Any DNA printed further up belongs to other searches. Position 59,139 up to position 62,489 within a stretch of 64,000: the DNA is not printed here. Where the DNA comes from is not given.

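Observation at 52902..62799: Best candidate system: giant T9SS cargo protein paired divergently with two LytTR regulators, a double-propeller LytS-type kinase and a repeat-bearing acidic lipoprotein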

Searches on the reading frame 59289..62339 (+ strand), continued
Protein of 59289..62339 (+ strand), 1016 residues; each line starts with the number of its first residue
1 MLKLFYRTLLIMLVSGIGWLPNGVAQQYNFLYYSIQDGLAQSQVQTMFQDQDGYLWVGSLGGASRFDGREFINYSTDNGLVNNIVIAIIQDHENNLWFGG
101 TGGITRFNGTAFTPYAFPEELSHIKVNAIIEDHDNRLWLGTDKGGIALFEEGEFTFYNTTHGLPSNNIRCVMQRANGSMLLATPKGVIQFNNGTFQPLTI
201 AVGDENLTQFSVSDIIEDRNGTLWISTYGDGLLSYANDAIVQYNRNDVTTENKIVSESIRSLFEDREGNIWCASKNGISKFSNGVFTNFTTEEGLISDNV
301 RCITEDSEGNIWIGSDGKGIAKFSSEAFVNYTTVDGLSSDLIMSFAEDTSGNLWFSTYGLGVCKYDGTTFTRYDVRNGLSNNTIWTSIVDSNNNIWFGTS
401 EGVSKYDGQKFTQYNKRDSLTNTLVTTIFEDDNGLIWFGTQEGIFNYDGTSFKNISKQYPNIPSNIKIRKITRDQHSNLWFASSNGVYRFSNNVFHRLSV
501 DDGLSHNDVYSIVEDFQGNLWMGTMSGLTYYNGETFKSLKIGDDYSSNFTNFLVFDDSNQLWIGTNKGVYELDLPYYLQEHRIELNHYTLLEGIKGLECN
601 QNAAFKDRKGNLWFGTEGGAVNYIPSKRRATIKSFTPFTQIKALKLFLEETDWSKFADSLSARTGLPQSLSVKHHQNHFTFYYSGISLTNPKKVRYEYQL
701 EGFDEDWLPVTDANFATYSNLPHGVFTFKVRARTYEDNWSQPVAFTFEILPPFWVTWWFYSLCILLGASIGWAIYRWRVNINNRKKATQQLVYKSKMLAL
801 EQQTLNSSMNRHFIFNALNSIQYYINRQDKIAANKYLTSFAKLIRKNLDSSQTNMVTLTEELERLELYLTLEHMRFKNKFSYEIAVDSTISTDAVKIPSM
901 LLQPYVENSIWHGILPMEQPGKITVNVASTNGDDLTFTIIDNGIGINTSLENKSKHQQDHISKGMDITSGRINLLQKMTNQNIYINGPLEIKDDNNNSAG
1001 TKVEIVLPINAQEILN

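Call 55: find_homologous_proteins(query=window:59289-62339:+)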
Query window:59289-62339:+ (1016 aa): 7827 proteins with E <= 0.001 among 8000 candidates; the best 120 are listed.
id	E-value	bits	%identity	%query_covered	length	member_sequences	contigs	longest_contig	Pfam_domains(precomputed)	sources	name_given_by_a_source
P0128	0.0e+0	2346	100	100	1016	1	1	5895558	PF07495.20,PF23748.2,PF07494.18,PF02518.32,PF24796.2,PF06580.20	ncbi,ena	-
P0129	0.0e+0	1155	52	97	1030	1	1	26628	PF07495.20,PF07494.18,PF02518.32,PF06580.20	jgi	-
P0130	0.0e+0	1126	51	97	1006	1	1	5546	PF07495.20,PF23748.2,PF07494.18,PF02518.32,PF06580.20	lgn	-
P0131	0.0e+0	1124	50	99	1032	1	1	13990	PF07495.20,PF07494.18,PF02518.32,PF06580.20,PF08450.19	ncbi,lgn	-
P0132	0.0e+0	1114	50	97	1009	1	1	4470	PF07495.20,PF23748.2,PF07494.18,PF06580.20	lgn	-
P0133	0.0e+0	1102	49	99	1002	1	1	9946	PF07495.20,PF07494.18,PF06580.20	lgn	-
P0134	0.0e+0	1095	50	99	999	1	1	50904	PF07495.20,PF23748.2,PF07494.18,PF06580.20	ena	-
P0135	0.0e+0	1087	48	99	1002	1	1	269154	PF07495.20,PF07494.18,PF13154.12,PF06580.20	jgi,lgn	jgi:ligand-binding sensor domain-containing protein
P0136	0.0e+0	1084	48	99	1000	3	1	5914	PF07495.20,PF23748.2,PF07494.18,PF13154.12,PF06580.20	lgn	-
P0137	0.0e+0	1082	49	99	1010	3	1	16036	PF07495.20,PF07494.18,PF02518.32,PF06580.20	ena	-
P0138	0.0e+0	1081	49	99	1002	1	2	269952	PF07495.20,PF07494.18,PF06580.20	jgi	jgi:ligand-binding sensor domain-containing protein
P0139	0.0e+0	1081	49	97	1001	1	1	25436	PF07495.20,PF23748.2,PF07494.18,PF06580.20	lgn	-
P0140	0.0e+0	1080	48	97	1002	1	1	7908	PF07495.20,PF23748.2,PF07494.18,PF06580.20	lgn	-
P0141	0.0e+0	1077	48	99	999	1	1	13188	PF07495.20,PF23748.2,PF07494.18,PF06580.20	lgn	-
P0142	0.0e+0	1077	48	97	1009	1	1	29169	PF07495.20,PF23748.2,PF07494.18,PF06580.20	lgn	-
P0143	0.0e+0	1076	47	99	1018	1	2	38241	PF07495.20,PF07494.18,PF02518.32,PF06580.20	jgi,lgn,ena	-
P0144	0.0e+0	1072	49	99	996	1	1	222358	PF07495.20,PF23748.2,PF07494.18,PF02518.32,PF13154.12,PF06580.20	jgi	jgi:ligand-binding sensor domain-containing protein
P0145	0.0e+0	1071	48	98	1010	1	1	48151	PF07495.20,PF07494.18,PF02518.32,PF06580.20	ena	-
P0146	0.0e+0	1064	49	97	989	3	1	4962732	PF07495.20,PF23748.2,PF07494.18,PF06580.20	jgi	jgi:ligand-binding sensor domain-containing protein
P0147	0.0e+0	1063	48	99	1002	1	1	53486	PF07495.20,PF07494.18,PF06580.20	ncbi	-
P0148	0.0e+0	1061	47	99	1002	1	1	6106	PF07495.20,PF07494.18,PF02518.32,PF13154.12,PF06580.20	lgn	-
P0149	0.0e+0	1060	48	100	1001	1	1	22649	PF07495.20,PF07494.18,PF06580.20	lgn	-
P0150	0.0e+0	1060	48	97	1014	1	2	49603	PF07495.20,PF07494.18,PF13154.12,PF06580.20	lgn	-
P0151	0.0e+0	1059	48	97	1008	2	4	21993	PF07495.20,PF23748.2,PF07494.18,PF06580.20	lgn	-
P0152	0.0e+0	1057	47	99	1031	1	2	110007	PF07495.20,PF07494.18,PF06580.20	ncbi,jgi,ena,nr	ncbi:MAG TPA: two-component regulator propeller domain-containing protein [Bacteroidia bacterium]|nr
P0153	0.0e+0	1052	48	97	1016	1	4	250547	PF07495.20,PF07494.18,PF02518.32,PF06580.20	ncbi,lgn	-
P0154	0.0e+0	1052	47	97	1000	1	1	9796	PF07495.20,PF23748.2,PF07494.18,PF06580.20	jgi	jgi:ligand-binding sensor domain-containing protein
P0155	0.0e+0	1051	47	99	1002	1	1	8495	PF07495.20,PF23748.2,PF07494.18,PF02518.32,PF06580.20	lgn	-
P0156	0.0e+0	1051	48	99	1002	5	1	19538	PF07495.20,PF23748.2,PF07494.18,PF02518.32,PF06580.20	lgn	-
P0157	0.0e+0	1049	47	97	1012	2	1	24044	PF07495.20,PF07494.18,PF02518.32,PF06580.20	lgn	-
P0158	0.0e+0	1047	47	97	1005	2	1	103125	PF07495.20,PF07494.18,PF06580.20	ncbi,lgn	ncbi:MAG: two-component regulator propeller domain-containing protein [Bacteroidota bacterium]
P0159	0.0e+0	1046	47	99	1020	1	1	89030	PF07495.20,PF07494.18,PF02518.32,PF06580.20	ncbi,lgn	-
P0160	0.0e+0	1043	48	99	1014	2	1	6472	PF07495.20,PF07494.18,PF06580.20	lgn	-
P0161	0.0e+0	1040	47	98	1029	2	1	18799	PF07495.20,PF23748.2,PF07494.18,PF06580.20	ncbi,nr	ncbi:MAG: histidine kinase [Bacteroidota bacterium]|nr:histidine kinase [Bacteroidota bacterium]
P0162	0.0e+0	1040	47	97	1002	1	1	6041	PF07495.20,PF07494.18,PF02518.32,PF06580.20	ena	-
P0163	0.0e+0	1035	47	97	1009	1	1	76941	PF07495.20,PF23748.2,PF07494.18,PF02518.32,PF06580.20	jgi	jgi:ligand-binding sensor domain-containing protein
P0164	0.0e+0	1034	47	99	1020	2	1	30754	PF07495.20,PF23748.2,PF07494.18,PF02518.32,PF06580.20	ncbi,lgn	ncbi:MAG: two-component regulator propeller domain-containing protein [Bacteroidia bacterium]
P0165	0.0e+0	1034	47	99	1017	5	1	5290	PF07495.20,PF23748.2,PF07494.18,PF20067.6,PF02518.32,PF06580.20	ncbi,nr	ncbi:MAG TPA: hypothetical protein EYN69_01785 [Flavobacteriales bacterium]|nr:hypothetical protein 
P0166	0.0e+0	1033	46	99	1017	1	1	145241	PF07495.20,PF07494.18,PF02518.32,PF06580.20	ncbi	-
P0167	0.0e+0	1030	47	97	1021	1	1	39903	PF07495.20,PF23748.2,PF07494.18,PF06580.20,PF08450.19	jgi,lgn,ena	-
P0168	0.0e+0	1030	47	99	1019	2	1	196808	PF07495.20,PF07494.18,PF02518.32,PF13154.12,PF06580.20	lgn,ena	-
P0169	0.0e+0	1029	48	97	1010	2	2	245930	PF07495.20,PF07494.18,PF02518.32,PF06580.20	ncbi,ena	ncbi:MAG: two-component regulator propeller domain-containing protein [Salibacteraceae bacterium]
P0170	0.0e+0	1019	47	99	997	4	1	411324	PF07495.20,PF23748.2,PF07494.18,PF02518.32,PF06580.20,PF08450.19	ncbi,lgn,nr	ncbi:MAG: two-component regulator propeller domain-containing protein [Sediminibacterium sp.]|nr:two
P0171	0.0e+0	1018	46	98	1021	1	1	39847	PF07495.20,PF07494.18,PF02518.32,PF16819.12,PF06580.20,PF08450.19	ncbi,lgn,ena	-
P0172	0.0e+0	1018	47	99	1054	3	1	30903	PF07495.20,PF23748.2,PF07494.18,PF06580.20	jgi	jgi:streptogramin lyase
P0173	0.0e+0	1015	47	97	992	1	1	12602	PF07495.20,PF23748.2,PF07494.18,PF06580.20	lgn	-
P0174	0.0e+0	1015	47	98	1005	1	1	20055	PF07495.20,PF07494.18,PF02518.32,PF06580.20,PF08450.19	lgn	-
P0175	0.0e+0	1014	45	99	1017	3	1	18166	PF07495.20,PF23748.2,PF07494.18,PF06580.20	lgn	-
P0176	0.0e+0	1014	46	97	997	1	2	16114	PF07495.20,PF07494.18,PF02518.32,PF06580.20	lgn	-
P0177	0.0e+0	1013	46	99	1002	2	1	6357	PF07495.20,PF23748.2,PF07494.18,PF02518.32,PF06580.20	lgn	-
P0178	0.0e+0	1013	48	98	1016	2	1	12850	PF07495.20,PF07494.18,PF06580.20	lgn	-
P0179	0.0e+0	1013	46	99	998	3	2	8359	PF07495.20,PF23748.2,PF07494.18,PF02518.32,PF06580.20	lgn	-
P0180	0.0e+0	1013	47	99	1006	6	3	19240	PF07495.20,PF07494.18,PF06580.20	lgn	-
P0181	0.0e+0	1012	47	97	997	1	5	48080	PF07495.20,PF23748.2,PF07494.18,PF02518.32,PF06580.20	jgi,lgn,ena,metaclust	metaclust:\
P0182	0.0e+0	1011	47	97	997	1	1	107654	PF07495.20,PF23748.2,PF07494.18,PF02518.32,PF06580.20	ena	-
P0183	4.6e-298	1009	47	97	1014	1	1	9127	PF07495.20,PF23748.2,PF07494.18,PF02518.32,PF06580.20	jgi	jgi:ligand-binding sensor domain-containing protein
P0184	6.0e-298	1009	46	99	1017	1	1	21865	PF07495.20,PF07494.18,PF20067.6,PF02518.32,PF06580.20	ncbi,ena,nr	ncbi:MAG: hypothetical protein COB85_02495 [Bacteroidetes bacterium]|nr:MAG: hypothetical protein CO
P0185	1.9e-297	1007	47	97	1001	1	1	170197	PF07495.20,PF07494.18,PF06580.20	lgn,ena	-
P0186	3.3e-297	1007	46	97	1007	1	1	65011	PF07495.20,PF07494.18,PF02518.32,PF06580.20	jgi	-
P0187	3.8e-297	1006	46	99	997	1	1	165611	PF07495.20,PF07494.18,PF02518.32,PF06580.20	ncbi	-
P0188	7.0e-297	1005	46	99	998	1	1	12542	PF07495.20,PF23748.2,PF07494.18,PF02518.32,PF06580.20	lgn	-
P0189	1.1e-296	1005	45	97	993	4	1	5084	PF07495.20,PF23748.2,PF07494.18,PF06580.20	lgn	-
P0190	1.5e-296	1004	47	97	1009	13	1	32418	PF07495.20,PF07494.18,PF06580.20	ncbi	-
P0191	2.1e-296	1004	45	99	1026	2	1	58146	PF07495.20,PF07494.18,PF02518.32,PF06580.20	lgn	-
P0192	2.2e-296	1004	46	97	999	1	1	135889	PF07495.20,PF23748.2,PF07494.18,PF02518.32,PF06580.20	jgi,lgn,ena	-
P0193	3.1e-296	1003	45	98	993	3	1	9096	PF07495.20,PF23748.2,PF07494.18,PF02518.32,PF06580.20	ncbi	-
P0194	9.9e-296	1002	46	99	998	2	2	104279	PF07495.20,PF07494.18,PF02518.32,PF06580.20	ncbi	-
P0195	1.1e-295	1002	46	99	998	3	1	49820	PF07495.20,PF07494.18,PF02518.32,PF06580.20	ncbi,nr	ncbi:MAG: histidine kinase [Bacteroidia bacterium]|nr:histidine kinase [Bacteroidia bacterium]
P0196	1.7e-295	1001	45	99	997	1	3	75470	PF07495.20,PF23748.2,PF07494.18,PF02518.32,PF06580.20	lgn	-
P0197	2.3e-295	1000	46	97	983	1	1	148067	PF07495.20,PF07494.18,PF02518.32,PF06580.20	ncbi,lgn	-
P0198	2.8e-295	1000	46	97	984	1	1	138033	PF07495.20,PF23748.2,PF07494.18,PF02518.32,PF06580.20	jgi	-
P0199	4.2e-295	1000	46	97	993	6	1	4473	PF07495.20,PF07494.18,PF02518.32,PF06580.20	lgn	-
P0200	4.4e-295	1000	46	99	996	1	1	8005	PF07495.20,PF23748.2,PF07494.18,PF02518.32,PF06580.20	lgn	-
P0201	9.2e-295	998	45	99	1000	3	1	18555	PF07495.20,PF23748.2,PF07494.18,PF06580.20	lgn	-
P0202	1.2e-294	998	45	97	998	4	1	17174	PF07495.20,PF23748.2,PF07494.18,PF02518.32,PF06580.20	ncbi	-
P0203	1.9e-294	997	46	97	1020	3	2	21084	PF07495.20,PF23748.2,PF07494.18,PF02518.32,PF06580.20,PF08450.19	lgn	-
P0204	1.9e-294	997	45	97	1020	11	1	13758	PF07495.20,PF07494.18,PF02518.32,PF16819.12,PF24684.2,PF06580.20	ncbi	ncbi:MAG: two-component regulator propeller domain-containing protein [Flavobacteriales bacterium]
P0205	5.1e-294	996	46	98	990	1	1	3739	PF07495.20,PF23748.2,PF07494.18,PF02518.32,PF06580.20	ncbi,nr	ncbi:MAG: histidine kinase, partial [Flavobacteriia bacterium]|nr:histidine kinase [Flavobacteriia b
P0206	5.2e-294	996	46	99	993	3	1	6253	PF07495.20,PF07494.18,PF02518.32,PF06580.20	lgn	-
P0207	5.7e-294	996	47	97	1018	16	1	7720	PF07495.20,PF07494.18,PF02518.32,PF24684.2,PF06580.20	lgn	-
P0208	1.1e-293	995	45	99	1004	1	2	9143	PF07495.20,PF23748.2,PF07494.18,PF02518.32,PF06580.20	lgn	-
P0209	1.1e-293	995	46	97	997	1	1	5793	PF07495.20,PF23748.2,PF07494.18,PF02518.32,PF06580.20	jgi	-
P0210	1.3e-293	995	45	99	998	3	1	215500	PF07495.20,PF07494.18,PF02518.32,PF06580.20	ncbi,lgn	-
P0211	1.3e-293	995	46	97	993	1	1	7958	PF07495.20,PF23748.2,PF07494.18,PF02518.32,PF06580.20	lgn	-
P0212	4.3e-293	993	47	97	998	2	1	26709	PF07495.20,PF23748.2,PF07494.18,PF02518.32,PF06580.20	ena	-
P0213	1.9e-292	991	46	97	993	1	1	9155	PF07495.20,PF07494.18,PF02518.32,PF06580.20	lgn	-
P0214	3.0e-292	990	46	97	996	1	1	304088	PF07495.20,PF23748.2,PF07494.18,PF02518.32,PF06580.20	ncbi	-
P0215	5.9e-292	989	46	98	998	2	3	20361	PF07495.20,PF07494.18,PF02518.32,PF06580.20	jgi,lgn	-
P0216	6.1e-292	989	45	99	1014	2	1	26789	PF07495.20,PF07494.18,PF02518.32,PF06580.20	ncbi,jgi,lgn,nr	ncbi:MAG: histidine kinase [Flavobacteriales bacterium]|nr:histidine kinase [Flavobacteriales bacter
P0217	7.2e-292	989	45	99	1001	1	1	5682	PF07495.20,PF07494.18,PF06580.20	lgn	-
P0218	1.2e-291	988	45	97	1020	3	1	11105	PF07495.20,PF07494.18,PF06580.20,PF08450.19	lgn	-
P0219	1.9e-291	988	47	97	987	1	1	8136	PF07495.20,PF07494.18,PF06580.20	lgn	-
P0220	2.4e-291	987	45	97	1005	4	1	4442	PF07495.20,PF23748.2,PF07494.18,PF02518.32,PF06580.20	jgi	jgi:ligand-binding sensor domain-containing protein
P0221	2.9e-291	987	45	99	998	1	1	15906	PF07495.20,PF23748.2,PF07494.18,PF02518.32,PF06580.20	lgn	-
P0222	1.1e-290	985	50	89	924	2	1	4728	PF07495.20,PF07494.18,PF02518.32,PF06580.20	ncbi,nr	ncbi:MAG: histidine kinase [Bacteroidia bacterium]|nr:histidine kinase [Bacteroidia bacterium]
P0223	1.1e-290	985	46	98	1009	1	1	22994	PF07495.20,PF07494.18,PF06580.20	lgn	-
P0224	2.6e-290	984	45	99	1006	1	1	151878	PF07495.20,PF23748.2,PF07494.18,PF02518.32,PF06580.20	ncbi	-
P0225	5.8e-290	983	46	97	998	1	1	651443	PF07495.20,PF07494.18,PF02518.32,PF06580.20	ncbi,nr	ncbi:MAG: histidine kinase [Bacteroidetes bacterium]|nr:histidine kinase [Bacteroidota bacterium]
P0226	8.3e-290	982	46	99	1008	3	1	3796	PF07495.20,PF07494.18,PF02518.32,PF16819.12,PF06580.20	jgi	jgi:ligand-binding sensor domain-containing protein/two-component sensor histidine kinase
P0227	1.1e-289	982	46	97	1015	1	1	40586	PF07495.20,PF23748.2,PF07494.18,PF06580.20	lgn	-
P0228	4.4e-289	980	46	98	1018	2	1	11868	PF07495.20,PF07494.18,PF06580.20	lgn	-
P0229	5.1e-289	979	45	97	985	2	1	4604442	PF07495.20,PF23748.2,PF07494.18,PF02518.32,PF06580.20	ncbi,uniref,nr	ncbi:two-component regulator propeller domain-containing protein [Aurantibacillus circumpalustris]|u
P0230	9.5e-289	979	45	97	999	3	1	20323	PF07495.20,PF23748.2,PF07494.18,PF02518.32,PF06580.20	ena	-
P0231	4.4e-288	976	46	97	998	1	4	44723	PF07495.20,PF07494.18,PF02518.32,PF06580.20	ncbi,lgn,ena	-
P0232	1.0e-287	975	45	97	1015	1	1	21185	PF07495.20,PF23748.2,PF07494.18,PF02518.32,PF06580.20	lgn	-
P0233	1.3e-287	975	44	99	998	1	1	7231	PF07495.20,PF07494.18,PF06580.20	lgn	-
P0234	9.8e-287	972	45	97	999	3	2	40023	PF07495.20,PF23748.2,PF07494.18,PF02518.32,PF16819.12,PF06580.20,PF08450.19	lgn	-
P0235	3.1e-286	970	45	97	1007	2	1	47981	PF07495.20,PF23748.2,PF07494.18,PF02518.32,PF06580.20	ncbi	-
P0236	3.6e-285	967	46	97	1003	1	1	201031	PF07495.20,PF23748.2,PF07494.18,PF02518.32,PF06580.20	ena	-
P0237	1.9e-284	964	44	99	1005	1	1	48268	PF07495.20,PF07494.18,PF06580.20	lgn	-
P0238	2.9e-284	964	45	98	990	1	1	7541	PF07495.20,PF23748.2,PF07494.18,PF02518.32,PF06580.20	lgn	-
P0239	1.3e-282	958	46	97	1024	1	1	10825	PF07495.20,PF07494.18,PF02518.32,PF06580.20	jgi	jgi:ligand-binding sensor domain-containing protein/two-component sensor histidine kinase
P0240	7.3e-282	956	46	97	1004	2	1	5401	PF07495.20,PF07494.18,PF06580.20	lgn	-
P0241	8.3e-281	952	45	97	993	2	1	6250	PF07495.20,PF23748.2,PF07494.18,PF06580.20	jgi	-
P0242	5.6e-280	950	45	98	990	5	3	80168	PF07495.20,PF23748.2,PF07494.18,PF06580.20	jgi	jgi:ligand-binding sensor domain-containing protein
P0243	2.4e-279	947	46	99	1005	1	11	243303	PF07495.20,PF07494.18,PF06580.20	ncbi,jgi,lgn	jgi:streptogramin lyase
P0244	5.8e-279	946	45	97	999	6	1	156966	PF07495.20,PF23748.2,PF07494.18,PF02518.32,PF06580.20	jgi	jgi:ligand-binding sensor domain-containing protein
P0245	9.0e-279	946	44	99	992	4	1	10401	PF07495.20,PF07494.18,PF06580.20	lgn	-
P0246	2.3e-277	941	44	99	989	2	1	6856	PF07495.20,PF23748.2,PF07494.18,PF06580.20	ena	-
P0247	2.6e-277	941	45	99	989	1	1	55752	PF07495.20,PF23748.2,PF07494.18,PF06580.20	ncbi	-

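Call 56: find_encoding_contigs(protein=P0135, flank=10000, max_places=1)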
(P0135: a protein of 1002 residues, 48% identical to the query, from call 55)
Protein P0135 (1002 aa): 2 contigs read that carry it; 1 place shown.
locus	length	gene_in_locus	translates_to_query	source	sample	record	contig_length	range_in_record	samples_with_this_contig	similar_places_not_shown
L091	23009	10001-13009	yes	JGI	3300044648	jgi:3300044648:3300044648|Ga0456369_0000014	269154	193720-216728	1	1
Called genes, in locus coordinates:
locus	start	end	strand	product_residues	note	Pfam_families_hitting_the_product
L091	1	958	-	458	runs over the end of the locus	PF01420:Methylase_S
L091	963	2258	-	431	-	PF04326:SLFN_AlbA_2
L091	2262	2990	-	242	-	PF18728:HEPN_AbiV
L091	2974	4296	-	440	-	PF00069:Pkinase, PF07714:PK_Tyr_Ser-Thr, PF03109:ABC1 (weak), PF01636:APH (faint)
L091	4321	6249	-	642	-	PF12161:HsdM_N, PF02384:N6_Mtase, PF07669:Eco57I (weak)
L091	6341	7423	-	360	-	-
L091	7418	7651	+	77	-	-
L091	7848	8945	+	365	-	PF08240:ADH_N, PF02826:2-Hacid_dh_C (weak), PF00107:ADH_zinc_N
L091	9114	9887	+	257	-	PF00072:Response_reg, PF04397:LytTR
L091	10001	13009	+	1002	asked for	PF13154:DUF3991 (faint), PF07494:Reg_prop (weak), PF07495:Y_Y_Y, PF06580:His_kinase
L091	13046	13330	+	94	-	-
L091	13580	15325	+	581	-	PF00154:RecA_N (faint), PF13481:AAA_25 (weak), PF23442:DUF7125 (faint), PF00270:DEAD (faint), PF06745:ATPase, PF05625:PAXNEB (weak), PF03796:DnaB_C (weak), PF06745:ATPase, +8 more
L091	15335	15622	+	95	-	PF07689:KaiB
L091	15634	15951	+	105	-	PF07689:KaiB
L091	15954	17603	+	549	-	PF00989:PAS, PF08448:PAS_4, PF13426:PAS_9, PF00989:PAS, PF13426:PAS_9, PF08447:PAS_3, PF00512:HisKA, PF02518:HATPase_c, +2 more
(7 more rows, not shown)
